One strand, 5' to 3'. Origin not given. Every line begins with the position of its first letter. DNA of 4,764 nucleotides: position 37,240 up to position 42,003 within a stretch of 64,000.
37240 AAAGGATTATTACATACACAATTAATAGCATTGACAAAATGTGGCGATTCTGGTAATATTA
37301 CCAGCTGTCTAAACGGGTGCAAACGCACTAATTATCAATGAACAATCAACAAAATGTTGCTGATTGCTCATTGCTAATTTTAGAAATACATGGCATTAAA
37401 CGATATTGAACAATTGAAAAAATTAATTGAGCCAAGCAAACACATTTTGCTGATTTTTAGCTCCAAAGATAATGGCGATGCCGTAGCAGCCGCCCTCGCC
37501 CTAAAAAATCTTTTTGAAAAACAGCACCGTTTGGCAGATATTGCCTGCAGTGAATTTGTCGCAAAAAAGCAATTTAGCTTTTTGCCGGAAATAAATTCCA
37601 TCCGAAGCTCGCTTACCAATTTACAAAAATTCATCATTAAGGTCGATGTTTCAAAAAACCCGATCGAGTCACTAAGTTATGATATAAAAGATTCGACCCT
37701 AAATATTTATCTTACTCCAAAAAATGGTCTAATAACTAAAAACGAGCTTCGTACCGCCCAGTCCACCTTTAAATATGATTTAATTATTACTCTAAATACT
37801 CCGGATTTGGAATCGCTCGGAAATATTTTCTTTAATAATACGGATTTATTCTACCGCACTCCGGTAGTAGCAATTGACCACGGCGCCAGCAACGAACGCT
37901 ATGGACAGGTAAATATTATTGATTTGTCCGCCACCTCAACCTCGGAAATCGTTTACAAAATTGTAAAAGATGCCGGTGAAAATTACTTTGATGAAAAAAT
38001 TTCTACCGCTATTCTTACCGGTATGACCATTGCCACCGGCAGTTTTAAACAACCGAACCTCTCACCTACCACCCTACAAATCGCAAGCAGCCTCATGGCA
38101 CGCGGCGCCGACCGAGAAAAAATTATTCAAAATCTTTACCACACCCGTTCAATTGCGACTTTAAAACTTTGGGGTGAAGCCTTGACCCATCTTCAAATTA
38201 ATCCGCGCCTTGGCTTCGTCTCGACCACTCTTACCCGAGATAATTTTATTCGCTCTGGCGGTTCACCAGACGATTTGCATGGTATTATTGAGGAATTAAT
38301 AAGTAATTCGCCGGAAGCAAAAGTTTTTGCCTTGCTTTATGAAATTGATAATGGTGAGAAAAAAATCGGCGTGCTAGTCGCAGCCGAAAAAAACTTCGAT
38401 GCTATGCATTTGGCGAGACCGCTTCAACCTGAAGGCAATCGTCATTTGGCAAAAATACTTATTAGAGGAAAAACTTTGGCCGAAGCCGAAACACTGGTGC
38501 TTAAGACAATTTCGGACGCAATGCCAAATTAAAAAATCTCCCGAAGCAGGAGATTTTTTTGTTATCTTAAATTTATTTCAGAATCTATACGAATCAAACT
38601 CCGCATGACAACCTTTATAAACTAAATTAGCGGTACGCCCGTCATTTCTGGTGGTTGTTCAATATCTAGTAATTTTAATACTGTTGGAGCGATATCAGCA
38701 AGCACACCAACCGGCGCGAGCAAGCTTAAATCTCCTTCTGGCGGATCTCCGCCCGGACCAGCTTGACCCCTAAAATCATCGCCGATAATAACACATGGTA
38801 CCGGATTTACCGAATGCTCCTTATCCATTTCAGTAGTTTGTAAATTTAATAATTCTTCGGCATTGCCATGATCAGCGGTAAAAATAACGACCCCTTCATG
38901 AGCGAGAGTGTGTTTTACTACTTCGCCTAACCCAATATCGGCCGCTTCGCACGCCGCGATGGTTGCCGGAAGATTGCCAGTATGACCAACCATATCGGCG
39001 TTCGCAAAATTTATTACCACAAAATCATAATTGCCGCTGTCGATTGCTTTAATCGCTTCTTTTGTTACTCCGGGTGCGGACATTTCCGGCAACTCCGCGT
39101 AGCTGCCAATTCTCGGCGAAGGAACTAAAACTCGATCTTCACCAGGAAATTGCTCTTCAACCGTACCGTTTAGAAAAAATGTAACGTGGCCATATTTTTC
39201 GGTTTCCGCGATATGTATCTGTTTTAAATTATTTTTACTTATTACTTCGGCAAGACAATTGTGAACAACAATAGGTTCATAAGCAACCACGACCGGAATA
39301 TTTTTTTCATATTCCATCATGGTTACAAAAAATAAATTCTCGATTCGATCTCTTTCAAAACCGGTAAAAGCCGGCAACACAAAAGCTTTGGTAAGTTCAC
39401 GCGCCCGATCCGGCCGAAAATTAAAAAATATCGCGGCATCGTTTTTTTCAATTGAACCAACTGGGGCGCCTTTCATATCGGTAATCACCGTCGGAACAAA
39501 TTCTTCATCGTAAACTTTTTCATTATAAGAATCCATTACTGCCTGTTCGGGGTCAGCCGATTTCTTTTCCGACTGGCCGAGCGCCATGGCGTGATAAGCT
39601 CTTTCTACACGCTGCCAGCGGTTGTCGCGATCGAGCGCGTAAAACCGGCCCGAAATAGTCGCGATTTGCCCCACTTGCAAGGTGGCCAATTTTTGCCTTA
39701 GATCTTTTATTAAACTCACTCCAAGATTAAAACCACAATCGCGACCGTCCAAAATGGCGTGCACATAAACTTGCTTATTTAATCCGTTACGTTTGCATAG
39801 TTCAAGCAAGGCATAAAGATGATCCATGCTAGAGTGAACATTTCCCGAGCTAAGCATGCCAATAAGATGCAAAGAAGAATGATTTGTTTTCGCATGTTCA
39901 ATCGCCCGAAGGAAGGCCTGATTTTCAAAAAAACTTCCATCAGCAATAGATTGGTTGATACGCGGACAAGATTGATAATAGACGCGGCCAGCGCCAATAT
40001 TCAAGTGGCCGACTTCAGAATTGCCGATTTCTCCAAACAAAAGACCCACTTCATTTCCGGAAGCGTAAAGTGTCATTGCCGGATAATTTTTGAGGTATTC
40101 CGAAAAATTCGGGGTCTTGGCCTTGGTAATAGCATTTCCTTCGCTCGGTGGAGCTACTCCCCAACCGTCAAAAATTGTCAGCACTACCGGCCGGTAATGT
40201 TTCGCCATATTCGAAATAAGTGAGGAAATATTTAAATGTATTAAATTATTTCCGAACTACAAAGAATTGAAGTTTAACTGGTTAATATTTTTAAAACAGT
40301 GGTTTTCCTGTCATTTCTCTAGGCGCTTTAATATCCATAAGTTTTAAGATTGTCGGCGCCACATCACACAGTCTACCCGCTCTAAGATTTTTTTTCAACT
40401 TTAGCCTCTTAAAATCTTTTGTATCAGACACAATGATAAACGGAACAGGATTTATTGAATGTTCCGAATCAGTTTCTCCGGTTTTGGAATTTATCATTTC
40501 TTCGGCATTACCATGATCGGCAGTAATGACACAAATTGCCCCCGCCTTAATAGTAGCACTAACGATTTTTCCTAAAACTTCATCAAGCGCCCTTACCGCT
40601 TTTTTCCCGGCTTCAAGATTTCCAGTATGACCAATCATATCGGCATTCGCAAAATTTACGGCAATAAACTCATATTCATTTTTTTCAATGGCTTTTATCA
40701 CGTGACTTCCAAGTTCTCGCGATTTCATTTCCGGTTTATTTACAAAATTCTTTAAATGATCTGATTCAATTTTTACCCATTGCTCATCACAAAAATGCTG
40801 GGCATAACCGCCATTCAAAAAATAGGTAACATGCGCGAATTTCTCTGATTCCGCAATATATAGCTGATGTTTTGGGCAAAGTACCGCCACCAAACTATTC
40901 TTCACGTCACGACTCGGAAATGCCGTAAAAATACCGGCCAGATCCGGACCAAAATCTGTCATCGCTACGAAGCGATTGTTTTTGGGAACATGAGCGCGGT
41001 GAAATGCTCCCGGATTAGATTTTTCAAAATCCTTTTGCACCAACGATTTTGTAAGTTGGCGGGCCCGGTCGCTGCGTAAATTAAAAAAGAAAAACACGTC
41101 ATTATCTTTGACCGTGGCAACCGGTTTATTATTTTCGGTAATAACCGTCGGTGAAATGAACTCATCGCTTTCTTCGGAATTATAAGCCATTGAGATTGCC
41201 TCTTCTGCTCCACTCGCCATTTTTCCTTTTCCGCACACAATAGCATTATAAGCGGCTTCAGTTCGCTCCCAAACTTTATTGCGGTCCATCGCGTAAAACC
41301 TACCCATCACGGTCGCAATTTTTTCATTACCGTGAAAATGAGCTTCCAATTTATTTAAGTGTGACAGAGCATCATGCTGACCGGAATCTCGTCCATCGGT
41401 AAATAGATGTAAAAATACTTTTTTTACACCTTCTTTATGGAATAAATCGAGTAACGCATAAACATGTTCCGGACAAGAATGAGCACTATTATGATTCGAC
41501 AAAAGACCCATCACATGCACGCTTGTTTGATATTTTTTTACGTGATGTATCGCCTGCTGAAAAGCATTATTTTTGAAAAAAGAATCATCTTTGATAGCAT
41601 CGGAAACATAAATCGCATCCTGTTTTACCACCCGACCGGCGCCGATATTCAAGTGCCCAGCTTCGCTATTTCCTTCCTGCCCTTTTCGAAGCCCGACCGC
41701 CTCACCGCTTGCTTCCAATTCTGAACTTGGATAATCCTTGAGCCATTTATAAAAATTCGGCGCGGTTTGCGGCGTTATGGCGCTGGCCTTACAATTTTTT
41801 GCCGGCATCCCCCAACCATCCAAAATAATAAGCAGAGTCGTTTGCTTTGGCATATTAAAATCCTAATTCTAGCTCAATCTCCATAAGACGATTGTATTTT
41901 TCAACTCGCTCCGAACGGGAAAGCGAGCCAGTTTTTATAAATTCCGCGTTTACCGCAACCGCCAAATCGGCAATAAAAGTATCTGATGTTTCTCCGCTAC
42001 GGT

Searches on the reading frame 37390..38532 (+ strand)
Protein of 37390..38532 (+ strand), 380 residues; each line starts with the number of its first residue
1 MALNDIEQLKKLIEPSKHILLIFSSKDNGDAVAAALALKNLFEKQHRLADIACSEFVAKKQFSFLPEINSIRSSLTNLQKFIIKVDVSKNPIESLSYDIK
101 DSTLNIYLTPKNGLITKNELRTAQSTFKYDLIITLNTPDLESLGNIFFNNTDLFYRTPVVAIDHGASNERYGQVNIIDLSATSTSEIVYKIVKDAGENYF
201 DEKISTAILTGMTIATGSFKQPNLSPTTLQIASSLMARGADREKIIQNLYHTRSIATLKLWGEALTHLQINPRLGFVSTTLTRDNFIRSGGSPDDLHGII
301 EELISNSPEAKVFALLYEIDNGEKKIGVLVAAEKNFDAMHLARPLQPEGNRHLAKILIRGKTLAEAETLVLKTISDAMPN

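Call 64: search_protein_families(library=pfam, proteins=[window:37390-38532:+], max_evalue=0.00001)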
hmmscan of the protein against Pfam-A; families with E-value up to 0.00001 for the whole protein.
window:37390-38532:+ (380 aa): 1 family
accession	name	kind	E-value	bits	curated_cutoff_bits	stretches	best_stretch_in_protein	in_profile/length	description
PF01368.27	DHH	-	5e-08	33.7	28.1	1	25-212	8-125/125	DHH family, N-terminal domain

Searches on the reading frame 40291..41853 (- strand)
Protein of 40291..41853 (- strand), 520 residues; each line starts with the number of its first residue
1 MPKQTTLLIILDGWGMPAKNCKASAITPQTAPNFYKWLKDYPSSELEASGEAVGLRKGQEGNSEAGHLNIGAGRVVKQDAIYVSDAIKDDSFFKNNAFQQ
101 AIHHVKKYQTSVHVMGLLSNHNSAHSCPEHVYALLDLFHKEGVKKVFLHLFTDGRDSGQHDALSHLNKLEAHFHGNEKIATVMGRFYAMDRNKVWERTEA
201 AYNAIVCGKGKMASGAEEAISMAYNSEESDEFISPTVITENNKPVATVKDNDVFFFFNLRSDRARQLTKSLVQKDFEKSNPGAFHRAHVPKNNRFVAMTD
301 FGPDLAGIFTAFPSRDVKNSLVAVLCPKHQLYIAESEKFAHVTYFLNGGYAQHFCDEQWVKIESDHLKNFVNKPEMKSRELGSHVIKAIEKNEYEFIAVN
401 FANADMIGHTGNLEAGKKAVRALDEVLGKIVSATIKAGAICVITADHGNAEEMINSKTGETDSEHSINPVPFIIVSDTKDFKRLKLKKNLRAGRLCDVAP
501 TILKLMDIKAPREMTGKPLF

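Call 64: search_protein_families(library=pfam, proteins=[window:40291-41853:-], max_evalue=0.00001)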
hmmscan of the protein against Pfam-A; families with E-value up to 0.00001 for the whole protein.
window:40291-41853:- (520 aa): 2 families
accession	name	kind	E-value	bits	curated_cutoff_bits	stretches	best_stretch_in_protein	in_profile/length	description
PF06415.18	iPGM_N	-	3e-68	230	27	1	83-301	1-215/217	BPG-independent PGAM N-terminus (iPGM_N)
PF01676.23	Metalloenzyme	-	3.5e-60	204.1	24.3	1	5-509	2-251/252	Metalloenzyme superfamily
